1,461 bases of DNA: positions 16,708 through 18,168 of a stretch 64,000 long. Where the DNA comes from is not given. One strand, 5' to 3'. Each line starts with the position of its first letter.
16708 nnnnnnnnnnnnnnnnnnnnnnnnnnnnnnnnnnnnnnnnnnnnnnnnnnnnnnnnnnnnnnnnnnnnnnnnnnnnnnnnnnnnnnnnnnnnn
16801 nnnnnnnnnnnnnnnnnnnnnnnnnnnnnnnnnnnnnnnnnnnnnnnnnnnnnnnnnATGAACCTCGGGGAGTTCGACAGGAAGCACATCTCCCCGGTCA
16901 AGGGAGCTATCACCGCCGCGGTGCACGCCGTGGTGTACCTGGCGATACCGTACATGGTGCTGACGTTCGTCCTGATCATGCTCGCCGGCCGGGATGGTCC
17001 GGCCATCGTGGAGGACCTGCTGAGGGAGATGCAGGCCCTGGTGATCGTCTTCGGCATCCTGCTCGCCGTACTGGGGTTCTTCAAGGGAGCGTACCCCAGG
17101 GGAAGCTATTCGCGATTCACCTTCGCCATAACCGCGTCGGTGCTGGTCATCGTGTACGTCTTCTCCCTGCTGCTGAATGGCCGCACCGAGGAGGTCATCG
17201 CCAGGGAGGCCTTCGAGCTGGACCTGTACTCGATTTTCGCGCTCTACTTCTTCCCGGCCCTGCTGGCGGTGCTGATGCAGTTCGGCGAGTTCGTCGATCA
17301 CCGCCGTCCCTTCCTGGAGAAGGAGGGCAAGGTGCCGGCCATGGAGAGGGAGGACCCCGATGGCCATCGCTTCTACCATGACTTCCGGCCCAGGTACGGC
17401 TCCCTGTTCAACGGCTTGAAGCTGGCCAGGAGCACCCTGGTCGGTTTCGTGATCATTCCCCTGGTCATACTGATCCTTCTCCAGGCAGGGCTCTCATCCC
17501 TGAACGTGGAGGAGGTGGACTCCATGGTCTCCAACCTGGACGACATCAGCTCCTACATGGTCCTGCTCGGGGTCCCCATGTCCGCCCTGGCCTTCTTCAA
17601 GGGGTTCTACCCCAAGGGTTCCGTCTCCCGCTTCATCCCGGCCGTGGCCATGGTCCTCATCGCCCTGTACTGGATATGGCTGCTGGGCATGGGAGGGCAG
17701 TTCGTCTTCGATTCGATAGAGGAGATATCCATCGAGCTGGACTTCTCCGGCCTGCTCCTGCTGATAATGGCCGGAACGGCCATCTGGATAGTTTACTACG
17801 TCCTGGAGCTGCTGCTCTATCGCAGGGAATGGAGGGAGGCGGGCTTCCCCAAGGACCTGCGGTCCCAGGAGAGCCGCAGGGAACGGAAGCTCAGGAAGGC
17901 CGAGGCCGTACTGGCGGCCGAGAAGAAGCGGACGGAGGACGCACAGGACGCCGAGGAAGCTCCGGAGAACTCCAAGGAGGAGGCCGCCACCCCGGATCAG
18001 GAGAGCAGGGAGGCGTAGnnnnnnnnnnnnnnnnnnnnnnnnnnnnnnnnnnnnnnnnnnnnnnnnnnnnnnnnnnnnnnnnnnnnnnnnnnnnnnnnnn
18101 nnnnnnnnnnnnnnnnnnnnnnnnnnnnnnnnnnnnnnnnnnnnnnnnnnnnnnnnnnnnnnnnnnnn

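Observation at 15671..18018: Translationally coupled pair of internally duplicated envelope proteins with no recognisable family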

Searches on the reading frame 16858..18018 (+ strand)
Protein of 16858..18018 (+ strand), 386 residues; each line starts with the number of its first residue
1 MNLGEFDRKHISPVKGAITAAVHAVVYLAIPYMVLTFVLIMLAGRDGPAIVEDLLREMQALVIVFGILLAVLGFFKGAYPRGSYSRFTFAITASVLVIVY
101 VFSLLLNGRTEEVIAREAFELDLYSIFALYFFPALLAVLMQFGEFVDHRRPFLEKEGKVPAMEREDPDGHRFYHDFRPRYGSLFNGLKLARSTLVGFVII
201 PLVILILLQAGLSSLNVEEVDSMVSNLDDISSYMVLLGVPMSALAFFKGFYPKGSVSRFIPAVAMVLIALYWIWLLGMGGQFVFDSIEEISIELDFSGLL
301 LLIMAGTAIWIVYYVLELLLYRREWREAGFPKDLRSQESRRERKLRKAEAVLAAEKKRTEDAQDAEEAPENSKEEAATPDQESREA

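Call 7: search_protein_families(library=pfam, proteins=[window:16858-18018:+], max_evalue=1)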
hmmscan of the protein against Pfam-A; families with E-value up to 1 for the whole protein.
window:16858-18018:+ (386 aa): 0 families

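Call 8: search_protein_families(library=ncbifam, proteins=[window:16858-18018:+], max_evalue=1)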
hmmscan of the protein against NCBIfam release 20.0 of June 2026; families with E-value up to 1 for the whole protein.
window:16858-18018:+ (386 aa): 1 family
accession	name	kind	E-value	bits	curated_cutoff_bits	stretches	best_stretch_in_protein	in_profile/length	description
TIGR03025.1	EPS_sugtrans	subfamily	0.0033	16.7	295.55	1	207-320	14-119/445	exopolysaccharide biosynthesis polyprenyl glycosylphosphotransferase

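Call 12: find_homologous_proteins(query=window:16858-18015:+)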
Query window:16858-18015:+ (386 aa): 66 proteins with E <= 0.001 among 8000 candidates.
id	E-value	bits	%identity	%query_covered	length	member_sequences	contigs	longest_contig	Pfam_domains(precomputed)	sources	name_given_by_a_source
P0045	4.8e-246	834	100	100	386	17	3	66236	-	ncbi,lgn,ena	-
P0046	1.9e-193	661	76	100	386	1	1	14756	-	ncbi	-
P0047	2.7e-193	660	75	100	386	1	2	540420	-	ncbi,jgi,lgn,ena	-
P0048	1.6e-190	651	76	100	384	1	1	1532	-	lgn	-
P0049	2.9e-190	650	75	100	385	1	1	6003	-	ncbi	-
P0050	8.6e-189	645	75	100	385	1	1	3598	-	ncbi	-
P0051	2.9e-188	644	76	100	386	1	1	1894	-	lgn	-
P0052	9.9e-186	635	75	97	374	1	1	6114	-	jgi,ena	-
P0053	1.1e-180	619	79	89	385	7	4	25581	-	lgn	-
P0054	1.1e-176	605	72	97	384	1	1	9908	-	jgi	jgi:hypothetical protein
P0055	2.9e-174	597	69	100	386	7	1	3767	-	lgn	-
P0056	7.4e-172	590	71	95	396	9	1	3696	-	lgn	-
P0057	2.7e-171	588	72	94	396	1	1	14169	-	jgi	-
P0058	9.7e-171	586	68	99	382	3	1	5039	-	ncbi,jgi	-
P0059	1.8e-170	585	72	90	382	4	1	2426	-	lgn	-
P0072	7.1e-142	491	59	100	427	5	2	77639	-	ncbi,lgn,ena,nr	ncbi:MAG: hypothetical protein GXY70_07520 [Euryarchaeota archaeon]|nr:hypothetical protein [Euryarc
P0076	1.8e-132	460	56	98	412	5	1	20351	PF01284.29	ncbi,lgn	-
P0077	9.9e-131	454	54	99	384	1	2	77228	-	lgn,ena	-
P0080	9.3e-126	438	57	87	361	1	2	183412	-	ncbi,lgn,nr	ncbi:MAG: hypothetical protein NT131_07485 [Methanomassiliicoccales archaeon]|nr:hypothetical protei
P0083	2.1e-120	420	54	90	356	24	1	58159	-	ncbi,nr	ncbi:MAG: hypothetical protein LLG21_01980 [Euryarchaeota archaeon]|nr:hypothetical protein [Euryarc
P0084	4.1e-119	416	51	95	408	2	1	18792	-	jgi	-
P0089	1.5e-114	401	47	100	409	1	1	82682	-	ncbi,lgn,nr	ncbi:MAG: hypothetical protein JXA45_04265 [Methanomassiliicoccales archaeon]|nr:hypothetical protei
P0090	8.1e-110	385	49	86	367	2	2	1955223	-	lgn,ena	-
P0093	1.1e-106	375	46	98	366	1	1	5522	-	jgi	jgi:hypothetical protein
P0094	9.3e-100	352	51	75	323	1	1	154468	-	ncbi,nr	ncbi:MAG: hypothetical protein LUQ09_04530 [Methanomassiliicoccales archaeon]|nr:hypothetical protei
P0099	1.5e-57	213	35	84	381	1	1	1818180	-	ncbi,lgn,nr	ncbi:MAG: hypothetical protein HPY73_01340 [Methanomassiliicoccales archaeon]|nr:MAG: hypothetical p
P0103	2.3e-52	196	31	97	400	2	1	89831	-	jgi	jgi:hypothetical protein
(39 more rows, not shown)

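Call 18: find_encoding_contigs(protein=P0099, flank=6000, max_places=3)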
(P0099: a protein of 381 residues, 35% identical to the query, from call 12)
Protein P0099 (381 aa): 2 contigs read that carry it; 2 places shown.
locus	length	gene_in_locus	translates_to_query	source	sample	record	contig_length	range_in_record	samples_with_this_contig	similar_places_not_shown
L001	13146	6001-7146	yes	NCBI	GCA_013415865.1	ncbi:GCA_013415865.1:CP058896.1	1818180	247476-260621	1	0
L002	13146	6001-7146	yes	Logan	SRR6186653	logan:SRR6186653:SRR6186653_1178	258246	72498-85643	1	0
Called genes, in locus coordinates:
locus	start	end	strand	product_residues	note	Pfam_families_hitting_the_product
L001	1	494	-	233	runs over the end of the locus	PF01699:Na_Ca_ex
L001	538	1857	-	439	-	PF01966:HD, PF19276:HD_assoc_2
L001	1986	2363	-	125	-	PF04472:SepF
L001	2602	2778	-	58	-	-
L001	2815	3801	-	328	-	PF07760:DUF1616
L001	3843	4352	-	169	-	PF01472:PUA, PF26292:PUA_elF2D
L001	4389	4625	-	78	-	-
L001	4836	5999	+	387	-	-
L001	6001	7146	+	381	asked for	-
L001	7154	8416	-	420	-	PF01943:Polysacc_synt, PF13440:Polysacc_synt_3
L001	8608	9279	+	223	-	-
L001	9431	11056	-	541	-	PF18025:FucT_N, PF00852:Glyco_transf_10, PF05050:Methyltransf_21 (weak)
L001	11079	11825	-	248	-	PF00005:ABC_tran, PF13304:AAA_21 (faint)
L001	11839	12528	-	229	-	PF01061:ABC2_membrane (weak)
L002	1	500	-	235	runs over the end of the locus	PF01699:Na_Ca_ex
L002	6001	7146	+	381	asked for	-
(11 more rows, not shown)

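Call 22: predict_structure(alignment_id=A2)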
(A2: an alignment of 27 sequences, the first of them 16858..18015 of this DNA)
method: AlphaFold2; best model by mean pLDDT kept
length: 386 residues; sequences in the alignment: 27
mean_pLDDT: 84.1   pTM: 0.77
mean pLDDT of the five models: 84.1, 83.0, 82.0, 80.7, 78.2
residues with pLDDT >= 90: 177; 70-90: 157; 50-70: 28; < 50: 24
segments of 3 or more residues with pLDDT < 50: 335-338, 371-386
pLDDT, mean of each block of 10 residues (from residue 1): 75 95 97 93 81 91 97 96 94 95 88 80 84 93 93 88 85 90 94 93 87 73 78 88 95 93 95 80 58 79 93 94 86 57 73 88 68 37 32
secondary structure, 60 per line:
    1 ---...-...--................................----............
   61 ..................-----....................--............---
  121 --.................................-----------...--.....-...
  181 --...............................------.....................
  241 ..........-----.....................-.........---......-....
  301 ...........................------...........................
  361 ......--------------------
elements in order: H13-44 H49-78 H84-103 H106-117 H123-155 H172-176 H183-213 H220-250 H256-276 E281-286 E290-295 H297-327 H334-366

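Call 28: fold_search(model_id=the predicted structure, library=pdb)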
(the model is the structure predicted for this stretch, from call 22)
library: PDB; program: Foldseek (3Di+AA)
matches with E <= 10: 113; with E <= 0.001: 0
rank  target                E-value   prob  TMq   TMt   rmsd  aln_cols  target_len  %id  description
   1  5jje_A                5.2e-01  0.21  0.17  0.23  21.4       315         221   16  Structure of the SRII/HtrII Complex in I212121 space group ("U" shape) (released 2017-02-15)
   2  3qap                  5.4e-01  0.21  0.17  0.24  20.2       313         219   16  Crystal structure of Natronomonas pharaonis sensory rhodopsin II in the ground state (released 2011-09-14)
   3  7zcm_A                6.2e-01  0.20  0.16  0.23  23.0       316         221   13  Dark state structure of Sensory Rhodopsin II in complex with HtrII solved by room temperature serial synchrotron cryst (released 2023-11-29)
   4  1h2s_A                7.9e-01  0.16  0.16  0.23  21.5       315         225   15  Molecular basis of transmenbrane signalling by sensory rhodopsin II-transducer complex (released 2002-10-10)
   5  9jtw_A                8.3e-01  0.08  0.14  0.14  26.2       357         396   16  AtALMT1 with LMNG and sterol mimic CHS (released 2025-03-12)
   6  7mtq_A                9.5e-01  0.14  0.17  0.11  22.3       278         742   14  CryoEM Structure of Full-Length mGlu2 in Inactive-State Bound to Antagonist LY341495 (released 2021-07-07)
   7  1h68                  9.9e-01  0.16  0.16  0.23  22.2       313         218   13  sensory rhodopsin II (released 2001-08-28)
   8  7udn_B                1.3e+00  0.08  0.14  0.17  28.1       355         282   11  Crystal structure of designed helical repeat protein RPB_PLP1_R6 in alternative conformation 2 (released 2023-03-22)
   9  8qjf_A                1.3e+00  0.11  0.12  0.20  25.4       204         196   14  Connexin-32 gap junction channel in complex with 2-aminoethoxydiphenyl borate (released 2024-09-25)
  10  5jjn_C                1.4e+00  0.13  0.17  0.24  21.9       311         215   13  Structure of the SRII/HtrII(G83F) Complex in P212121 space group ("V" shape) (released 2017-02-15)
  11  2f93_MODEL_1_A        1.4e+00  0.13  0.17  0.23  23.3       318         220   14  K Intermediate Structure of Sensory Rhodopsin II/Transducer Complex in Combination with the Ground State Struc (released 2006-03-07)
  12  6ram_B                2.1e+00  0.09  0.17  0.13  27.1       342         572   12  Heterodimeric ABC exporter TmrAB under turnover conditions in asymmetric unlocked return conformation with wider opene (released 2019-07-31)
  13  3iz1_A                2.3e+00  0.08  0.12  0.22  24.6       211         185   12  C-alpha model fitted into the EM structure of Cx26M34A (released 2010-11-03)
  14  6raf_B                2.5e+00  0.09  0.20  0.15  26.7       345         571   12  Heterodimeric ABC exporter TmrAB in inward-facing narrow conformation under turnover conditions (released 2019-07-31)
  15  8xvy_B                2.6e+00  0.06  0.15  0.10  18.0       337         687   11  Cryo-EM structure of OSCA3.1-2E(R611E-R619E)-closed/open state (released 2024-04-10)
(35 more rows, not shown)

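Call 31: search_solved_structures(query=A2, max_evalue=10)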
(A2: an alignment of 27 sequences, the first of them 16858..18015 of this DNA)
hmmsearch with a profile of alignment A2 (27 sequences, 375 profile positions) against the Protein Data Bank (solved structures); distinct sequences matched with E-value up to 10: 0.

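Call 33: search_protein_families(library=pfam, alignment_id=A2, max_evalue=1)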
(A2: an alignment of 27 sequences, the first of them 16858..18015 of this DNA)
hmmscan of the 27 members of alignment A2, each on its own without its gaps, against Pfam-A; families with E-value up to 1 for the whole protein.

A. member 1, window:16858-18015:+ (386 aa): 0 families

B. families by the number of members that match (of 27 scanned): 24 families
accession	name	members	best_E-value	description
PF01284.28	MARVEL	6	3.7e-07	Membrane-associating domain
PF08496.15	Peptidase_S49_N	2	0.027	Peptidase family S49 N-terminal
PF10669.14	Phage_Gp23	2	0.045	Protein gp23 (Bacteriophage A118)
PF03203.19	MerC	2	0.11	MerC mercury resistance protein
PF08510.17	PIG-P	2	0.23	PIG-P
PF09600.15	Cyd_oper_YbgE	1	0.003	Cyd operon protein YbgE (Cyd_oper_YbgE)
PF19055.6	ABC2_membrane_7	1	0.017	ABC-2 type transporter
PF17431.7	YpmT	1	0.029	Uncharacterized YmpT-like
PF01137.26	RTC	1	0.034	RNA 3'-terminal phosphate cyclase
PF09546.15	Spore_III_AE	1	0.039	Stage III sporulation protein AE (spore_III_AE)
PF07946.19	CCDC47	1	0.049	PAT complex subunit CCDC47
PF12271.14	Chs7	1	0.067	Chitin synthase export chaperone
PF20237.3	DUF6594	1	0.083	Family of unknown function (DUF6594)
PF19019.6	Phlebo_G2_C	1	0.17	Phlebovirus glycoprotein G2 C-terminal domain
PF20665.3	Zw10_middle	1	0.19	Centromere/kinetochore protein zw10, middle domain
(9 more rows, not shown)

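Call 35: search_protein_families(library=pfam, proteins=[P0076, P0077, P0080, P0084, P0089, P0083, P0090, P0093, P0094, P0072], max_evalue=0.1)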
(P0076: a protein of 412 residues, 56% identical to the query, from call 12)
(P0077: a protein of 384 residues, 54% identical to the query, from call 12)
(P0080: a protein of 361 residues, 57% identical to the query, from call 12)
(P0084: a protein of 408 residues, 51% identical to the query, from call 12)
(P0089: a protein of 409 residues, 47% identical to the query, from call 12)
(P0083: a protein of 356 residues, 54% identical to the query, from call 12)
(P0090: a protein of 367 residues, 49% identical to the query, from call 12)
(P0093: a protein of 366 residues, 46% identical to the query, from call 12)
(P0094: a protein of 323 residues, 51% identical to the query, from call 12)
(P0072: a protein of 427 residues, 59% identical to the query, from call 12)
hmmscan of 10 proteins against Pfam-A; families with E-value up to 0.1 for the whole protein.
P0076 (412 aa): 2 families
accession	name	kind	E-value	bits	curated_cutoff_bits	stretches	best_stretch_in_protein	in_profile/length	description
PF01284.28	MARVEL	-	3.7e-07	30.7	32.8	1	58-160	14-118/135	Membrane-associating domain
PF17431.7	YpmT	-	0.029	14.8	25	1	262-304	9-49/60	Uncharacterized YmpT-like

P0077 (384 aa): 1 family
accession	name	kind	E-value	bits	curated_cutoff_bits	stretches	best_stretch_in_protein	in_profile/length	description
PF01284.28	MARVEL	-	0.00011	22.7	32.8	1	58-142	14-98/135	Membrane-associating domain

P0080 (361 aa): 1 family
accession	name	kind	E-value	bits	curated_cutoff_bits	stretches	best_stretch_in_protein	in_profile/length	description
PF01284.28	MARVEL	-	0.0039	17.6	32.8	1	65-138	18-91/135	Membrane-associating domain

P0084 (408 aa): 1 family
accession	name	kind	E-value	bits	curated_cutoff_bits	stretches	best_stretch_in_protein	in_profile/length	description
PF01284.28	MARVEL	-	6.1e-05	23.5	32.8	1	58-152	14-101/135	Membrane-associating domain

P0089 (409 aa): 1 family
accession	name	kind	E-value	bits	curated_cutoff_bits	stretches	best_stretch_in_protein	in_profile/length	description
PF01284.28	MARVEL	-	0.0016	18.9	32.8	1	62-149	13-100/135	Membrane-associating domain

P0083 (356 aa): 1 family
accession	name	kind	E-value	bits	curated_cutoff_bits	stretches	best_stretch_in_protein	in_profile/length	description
PF01284.28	MARVEL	-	0.018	15.5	32.8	1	56-136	7-92/135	Membrane-associating domain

P0090 (367 aa): 0 families

P0093 (366 aa): 0 families

P0094 (323 aa): 0 families

P0072 (427 aa): 0 families

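Call 37: find_encoding_contigs(protein=P0045, flank=3000, max_places=4)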
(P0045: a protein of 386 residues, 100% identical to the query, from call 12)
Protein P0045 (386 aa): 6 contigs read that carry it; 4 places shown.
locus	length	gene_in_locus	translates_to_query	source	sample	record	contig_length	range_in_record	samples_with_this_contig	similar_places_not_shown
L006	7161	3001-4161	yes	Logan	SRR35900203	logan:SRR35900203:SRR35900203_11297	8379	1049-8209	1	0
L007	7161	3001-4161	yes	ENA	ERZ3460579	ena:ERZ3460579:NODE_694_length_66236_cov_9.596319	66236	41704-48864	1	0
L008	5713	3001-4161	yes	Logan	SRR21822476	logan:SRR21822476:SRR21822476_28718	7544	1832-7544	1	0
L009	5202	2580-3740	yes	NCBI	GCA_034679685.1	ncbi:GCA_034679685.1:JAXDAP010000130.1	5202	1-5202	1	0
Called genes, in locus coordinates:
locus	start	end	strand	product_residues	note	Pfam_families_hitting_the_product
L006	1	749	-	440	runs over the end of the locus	PF01966:HD, PF19276:HD_assoc_2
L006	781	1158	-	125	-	PF04472:SepF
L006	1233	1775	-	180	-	PF01472:PUA, PF26292:PUA_elF2D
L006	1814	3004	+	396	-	-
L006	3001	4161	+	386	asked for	-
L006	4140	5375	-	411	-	PF13439:Glyco_transf_4, PF13579:Glyco_trans_4_4, PF00534:Glycos_transf_1, PF13692:Glyco_trans_1_4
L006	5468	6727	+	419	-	PF03721:UDPG_MGDP_dh_N, PF00984:UDPG_MGDP_dh, PF03720:UDPG_MGDP_dh_C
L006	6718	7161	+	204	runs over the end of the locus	?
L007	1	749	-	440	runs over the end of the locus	PF01966:HD, PF19276:HD_assoc_2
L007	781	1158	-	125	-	PF04472:SepF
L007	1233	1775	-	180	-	PF01472:PUA, PF26292:PUA_elF2D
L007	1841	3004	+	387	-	-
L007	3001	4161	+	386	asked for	-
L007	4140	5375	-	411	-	PF13439:Glyco_transf_4, PF13579:Glyco_trans_4_4, PF00534:Glycos_transf_1, PF13692:Glyco_trans_1_4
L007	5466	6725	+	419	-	PF03721:UDPG_MGDP_dh_N, PF00984:UDPG_MGDP_dh, PF03720:UDPG_MGDP_dh_C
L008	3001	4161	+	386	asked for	-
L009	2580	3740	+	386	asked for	-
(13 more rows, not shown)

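Call 38: search_protein_representatives(alignment_id=A2)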
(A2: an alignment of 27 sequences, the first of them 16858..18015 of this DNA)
Query: 27 sequences, 375 profile positions. Proteins with E-value up to 0.001 (for the whole library): 200; up to 1e-10: 99; up to 1e-30: 56. The best 150 are listed.
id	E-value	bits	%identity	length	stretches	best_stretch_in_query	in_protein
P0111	1.7e-153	527.1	-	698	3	80-345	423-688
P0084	3.7e-148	509.6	-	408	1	2-361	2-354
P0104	3.3e-142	490.0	-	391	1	3-370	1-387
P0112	7.8e-138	475.6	-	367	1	3-367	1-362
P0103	1.4e-127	441.9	-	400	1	3-372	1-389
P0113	1.9e-126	438.2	-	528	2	53-345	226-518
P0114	7.8e-125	432.9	-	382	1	4-366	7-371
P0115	4.3e-116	404.1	-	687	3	5-333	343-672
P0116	2.9e-115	401.3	-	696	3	3-348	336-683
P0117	1.0e-107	376.5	-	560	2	64-354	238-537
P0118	2.4e-107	375.3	-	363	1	3-362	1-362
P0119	3.5e-107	374.7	-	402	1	3-372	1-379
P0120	1.7e-106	372.5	-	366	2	50-361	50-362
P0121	4.3e-106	371.2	-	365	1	2-356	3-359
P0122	3.5e-104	364.9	-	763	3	55-364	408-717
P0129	6.0e-87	308.2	-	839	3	50-363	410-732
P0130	2.9e-84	299.3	-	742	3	4-361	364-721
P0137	2.0e-54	201.1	-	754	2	5-320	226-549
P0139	1.4e-53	198.3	-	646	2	5-281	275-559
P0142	1.1e-50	188.8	-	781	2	4-282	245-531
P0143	1.6e-49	185.0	-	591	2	5-318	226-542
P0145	5.5e-47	176.6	-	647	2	6-319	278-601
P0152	1.1e-34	136.1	-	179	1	3-165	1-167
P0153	1.5e-34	135.7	-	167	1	180-333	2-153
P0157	3.4e-33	131.2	-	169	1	181-332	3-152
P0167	1.7e-26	109.2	-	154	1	182-332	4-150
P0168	2.3e-24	102.2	-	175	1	4-159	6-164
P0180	3.3e-17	78.6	-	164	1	3-159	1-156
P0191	1.7e-13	66.4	-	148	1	191-329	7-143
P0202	6.3e-11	58.0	-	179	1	6-160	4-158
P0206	1.3e-10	57.0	-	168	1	201-333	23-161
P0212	1.3e-09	53.7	-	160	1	198-339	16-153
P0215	2.2e-09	52.9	-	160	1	208-338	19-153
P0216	2.5e-09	52.7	-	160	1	201-332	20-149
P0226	3.4e-08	49.0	-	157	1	201-329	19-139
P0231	6.5e-08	48.1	-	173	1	208-347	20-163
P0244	5.4e-07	45.0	-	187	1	199-334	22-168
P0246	8.4e-07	44.4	-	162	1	12-150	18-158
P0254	2.1e-06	43.1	-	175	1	198-332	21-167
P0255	3.2e-06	42.5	-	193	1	4-157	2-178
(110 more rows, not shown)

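Call 41: search_protein_families(library=pfam, proteins=[P0153, P0157, P0167, P0152, P0168, P0180, P0202, P0212, P0254, P0111], max_evalue=1)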
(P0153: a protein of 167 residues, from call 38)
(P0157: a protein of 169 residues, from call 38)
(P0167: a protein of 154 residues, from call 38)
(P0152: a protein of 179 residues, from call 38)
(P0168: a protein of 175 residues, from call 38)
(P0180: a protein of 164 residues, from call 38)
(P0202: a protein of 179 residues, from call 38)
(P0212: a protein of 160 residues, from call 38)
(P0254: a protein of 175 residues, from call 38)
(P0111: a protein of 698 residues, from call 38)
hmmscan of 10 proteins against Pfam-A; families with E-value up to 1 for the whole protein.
P0153 (167 aa): 0 families

P0157 (169 aa): 0 families

P0167 (154 aa): 0 families

P0152 (179 aa): 1 family
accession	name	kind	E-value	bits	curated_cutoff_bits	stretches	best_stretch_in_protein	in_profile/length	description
PF03203.19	MerC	-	0.019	16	27.6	1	14-136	4-105/108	MerC mercury resistance protein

P0168 (175 aa): 3 families
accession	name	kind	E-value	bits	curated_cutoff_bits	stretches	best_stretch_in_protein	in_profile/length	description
PF14325.12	DUF4383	-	0.039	14.6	27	1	65-141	53-121/125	Domain of unknown function (DUF4383)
PF06024.17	Orf78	-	0.069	13.9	29.4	1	15-51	61-98/101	Orf78 (ac78)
PF01988.24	VIT1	-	0.31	11.3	28.1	1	10-85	128-187/214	VIT family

P0180 (164 aa): 1 family
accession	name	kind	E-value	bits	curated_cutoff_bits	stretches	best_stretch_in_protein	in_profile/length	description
PF03137.26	OATP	-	0.053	12.2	25.8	1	30-80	193-241/545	Organic Anion Transporter Polypeptide (OATP) family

P0202 (179 aa): 3 families
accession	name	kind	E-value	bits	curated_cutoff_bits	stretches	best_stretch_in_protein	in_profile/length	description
PF07895.16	DUF1673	-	0.11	12.9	30.4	0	93-146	60-111/204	Protein of unknown function (DUF1673)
PF13346.12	ABC2_membrane_5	-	0.19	11.7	25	1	20-109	88-172/205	ABC-2 family transporter protein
PF13968.11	DUF4220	-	0.35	10.8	27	1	80-140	238-294/341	Domain of unknown function (DUF4220)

P0212 (160 aa): 1 family
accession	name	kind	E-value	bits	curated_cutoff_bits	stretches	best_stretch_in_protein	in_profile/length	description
PF10724.14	DUF2516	-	0.46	11.2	30.6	1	54-134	6-78/92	Protein of unknown function (DUF2516)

P0254 (175 aa): 1 family
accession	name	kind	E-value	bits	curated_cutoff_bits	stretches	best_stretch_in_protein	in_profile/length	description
PF12794.12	MscS_TM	-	0.029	13.7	28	1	53-110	116-173/339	Mechanosensitive ion channel inner membrane domain 1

P0111 (698 aa): 1 family
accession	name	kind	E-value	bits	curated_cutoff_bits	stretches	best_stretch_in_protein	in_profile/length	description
PF12693.12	GspL_C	-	0.6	10.4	29.6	0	471-514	15-58/158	GspL periplasmic domain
